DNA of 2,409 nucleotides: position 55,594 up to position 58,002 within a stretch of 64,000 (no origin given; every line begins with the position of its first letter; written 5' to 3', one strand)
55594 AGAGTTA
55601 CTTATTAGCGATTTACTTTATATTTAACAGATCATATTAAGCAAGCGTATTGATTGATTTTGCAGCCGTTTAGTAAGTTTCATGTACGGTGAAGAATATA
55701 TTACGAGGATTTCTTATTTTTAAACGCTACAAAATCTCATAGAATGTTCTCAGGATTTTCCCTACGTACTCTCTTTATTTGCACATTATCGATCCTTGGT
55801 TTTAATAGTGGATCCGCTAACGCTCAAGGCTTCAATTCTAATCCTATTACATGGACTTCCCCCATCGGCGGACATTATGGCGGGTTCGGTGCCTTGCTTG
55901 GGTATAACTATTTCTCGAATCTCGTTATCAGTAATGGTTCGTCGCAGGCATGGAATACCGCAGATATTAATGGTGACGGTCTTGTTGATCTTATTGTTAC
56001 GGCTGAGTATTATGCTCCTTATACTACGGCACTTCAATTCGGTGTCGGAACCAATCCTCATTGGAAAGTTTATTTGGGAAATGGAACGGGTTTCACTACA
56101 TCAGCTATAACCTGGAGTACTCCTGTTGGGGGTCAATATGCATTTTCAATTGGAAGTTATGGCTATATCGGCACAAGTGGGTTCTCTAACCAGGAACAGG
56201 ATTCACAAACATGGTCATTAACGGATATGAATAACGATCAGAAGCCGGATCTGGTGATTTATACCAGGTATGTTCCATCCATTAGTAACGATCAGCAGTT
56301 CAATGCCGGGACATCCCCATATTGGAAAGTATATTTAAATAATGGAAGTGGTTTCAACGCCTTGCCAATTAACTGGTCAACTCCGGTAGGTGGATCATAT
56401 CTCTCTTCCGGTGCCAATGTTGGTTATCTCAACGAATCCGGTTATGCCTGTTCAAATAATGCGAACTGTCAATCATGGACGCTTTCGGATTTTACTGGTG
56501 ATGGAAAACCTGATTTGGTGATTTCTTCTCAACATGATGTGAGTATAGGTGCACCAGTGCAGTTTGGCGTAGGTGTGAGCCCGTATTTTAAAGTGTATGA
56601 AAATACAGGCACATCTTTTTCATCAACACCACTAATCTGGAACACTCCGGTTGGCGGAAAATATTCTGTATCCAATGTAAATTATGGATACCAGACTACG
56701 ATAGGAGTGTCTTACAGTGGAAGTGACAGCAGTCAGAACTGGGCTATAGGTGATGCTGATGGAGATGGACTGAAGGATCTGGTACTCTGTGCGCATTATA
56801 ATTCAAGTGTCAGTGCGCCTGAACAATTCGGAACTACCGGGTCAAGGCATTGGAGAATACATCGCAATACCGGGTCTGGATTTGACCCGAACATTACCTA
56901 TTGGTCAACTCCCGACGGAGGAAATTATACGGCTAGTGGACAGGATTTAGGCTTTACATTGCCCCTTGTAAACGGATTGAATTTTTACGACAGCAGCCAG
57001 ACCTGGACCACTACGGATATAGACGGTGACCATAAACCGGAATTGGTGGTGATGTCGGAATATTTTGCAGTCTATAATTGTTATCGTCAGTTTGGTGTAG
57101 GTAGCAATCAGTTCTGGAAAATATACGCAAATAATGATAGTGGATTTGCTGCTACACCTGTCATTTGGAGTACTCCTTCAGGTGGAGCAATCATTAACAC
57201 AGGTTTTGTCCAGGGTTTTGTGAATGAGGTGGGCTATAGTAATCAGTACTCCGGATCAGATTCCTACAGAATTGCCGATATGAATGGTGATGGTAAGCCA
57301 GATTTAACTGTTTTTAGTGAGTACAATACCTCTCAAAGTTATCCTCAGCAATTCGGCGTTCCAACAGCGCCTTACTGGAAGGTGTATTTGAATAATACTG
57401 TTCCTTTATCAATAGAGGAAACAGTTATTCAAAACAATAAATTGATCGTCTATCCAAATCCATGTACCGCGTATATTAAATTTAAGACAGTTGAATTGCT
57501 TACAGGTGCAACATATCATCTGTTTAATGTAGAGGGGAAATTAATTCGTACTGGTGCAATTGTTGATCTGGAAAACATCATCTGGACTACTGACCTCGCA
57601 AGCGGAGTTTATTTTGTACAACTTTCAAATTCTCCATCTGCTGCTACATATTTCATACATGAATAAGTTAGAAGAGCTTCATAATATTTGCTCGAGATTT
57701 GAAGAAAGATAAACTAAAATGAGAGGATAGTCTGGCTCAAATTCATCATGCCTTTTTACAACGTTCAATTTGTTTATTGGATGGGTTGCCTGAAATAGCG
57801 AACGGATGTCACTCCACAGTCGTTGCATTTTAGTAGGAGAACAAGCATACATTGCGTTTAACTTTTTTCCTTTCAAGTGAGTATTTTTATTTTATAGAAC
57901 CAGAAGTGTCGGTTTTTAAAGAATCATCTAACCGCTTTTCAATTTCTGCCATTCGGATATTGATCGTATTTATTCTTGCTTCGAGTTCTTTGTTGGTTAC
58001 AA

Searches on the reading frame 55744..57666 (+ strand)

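Call 3: search_protein_families(library=pfam, proteins=[window:55744-57666:+], max_evalue=0.01)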
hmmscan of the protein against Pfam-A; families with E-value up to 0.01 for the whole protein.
window:55744-57666:+ (640 aa): 7 families
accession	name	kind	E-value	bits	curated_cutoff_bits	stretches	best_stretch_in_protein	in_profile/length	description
PF01839.29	FG-GAP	-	2.3e-22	78.8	22.1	1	72-90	7-25/37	FG-GAP repeat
PF13517.12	FG-GAP_3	-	4.3e-14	53.3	26.9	0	249-347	1-60/61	FG-GAP-like repeat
PF16743.10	PliI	-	1.6e-10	41.1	27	0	508-533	62-87/123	Periplasmic lysozyme inhibitor of I-type lysozyme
PF12256.14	TcdB_toxin_midN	-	1.6e-08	34.5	24.8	0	70-111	30-71/181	Insecticide toxin TcdB middle/N-terminal region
PF21955.1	CarG-like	-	2.5e-07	31.4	28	0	70-89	5-24/144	Carbapenem resistance protein CarG-like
PF18962.6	Por_Secre_tail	-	7e-07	29.9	27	1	569-631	1-66/75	Secretion system C-terminal sorting domain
PF23167.1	DUF7057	-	0.0076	16.8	27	0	305-357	23-68/130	Domain of unknown function (DUF7057)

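Call 4: search_protein_families(library=ncbifam, proteins=[window:55744-57666:+], max_evalue=0.01)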
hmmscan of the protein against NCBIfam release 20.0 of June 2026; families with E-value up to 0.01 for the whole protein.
window:55744-57666:+ (640 aa): 3 families
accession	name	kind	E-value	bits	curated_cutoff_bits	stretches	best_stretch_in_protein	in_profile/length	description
NF047539.1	XAC2610_fam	domain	1.6e-08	34.9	35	0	510-533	3-26/89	XAC2610-related protein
TIGR04183.1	Por_Secre_tail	domain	2.1e-08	34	23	1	569-630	1-61/72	T9SS type A sorting domain-containing protein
NF040734.1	CC-COOH_SaoC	equivalog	0.0051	16.6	80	0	156-173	49-67/148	Cys-Cys-COOH (seleno)protein SaoC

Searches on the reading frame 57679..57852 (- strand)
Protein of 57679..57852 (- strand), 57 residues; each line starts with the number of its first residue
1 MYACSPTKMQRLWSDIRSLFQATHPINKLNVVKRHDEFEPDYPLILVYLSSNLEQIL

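Call 62: search_protein_families(library=pfam, proteins=[window:57679-57852:-], max_evalue=0.01)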
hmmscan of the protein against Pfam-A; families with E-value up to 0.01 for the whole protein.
window:57679-57852:- (57 aa): 0 families

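Call 85: search_protein_families(library=phrogs, proteins=[window:57679-57852:-], max_evalue=0.001)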
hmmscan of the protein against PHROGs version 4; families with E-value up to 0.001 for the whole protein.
window:57679-57852:- (57 aa): 0 families

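Call 86: search_protein_families(library=padloc, proteins=[window:57679-57852:-], max_evalue=0.001)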
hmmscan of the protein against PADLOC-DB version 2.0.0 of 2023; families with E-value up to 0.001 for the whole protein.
window:57679-57852:- (57 aa): 0 families
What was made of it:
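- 57679..57852 (-): Conserved small ORF, 57 aa, with no signal peptide or TM. It has a C-terminal motif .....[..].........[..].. It follows the fibre in the nine TCS-containing cassette lineages where it was detected. It has no Pfam, PHROG or PADLOC match (calls 62, 85, 86).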
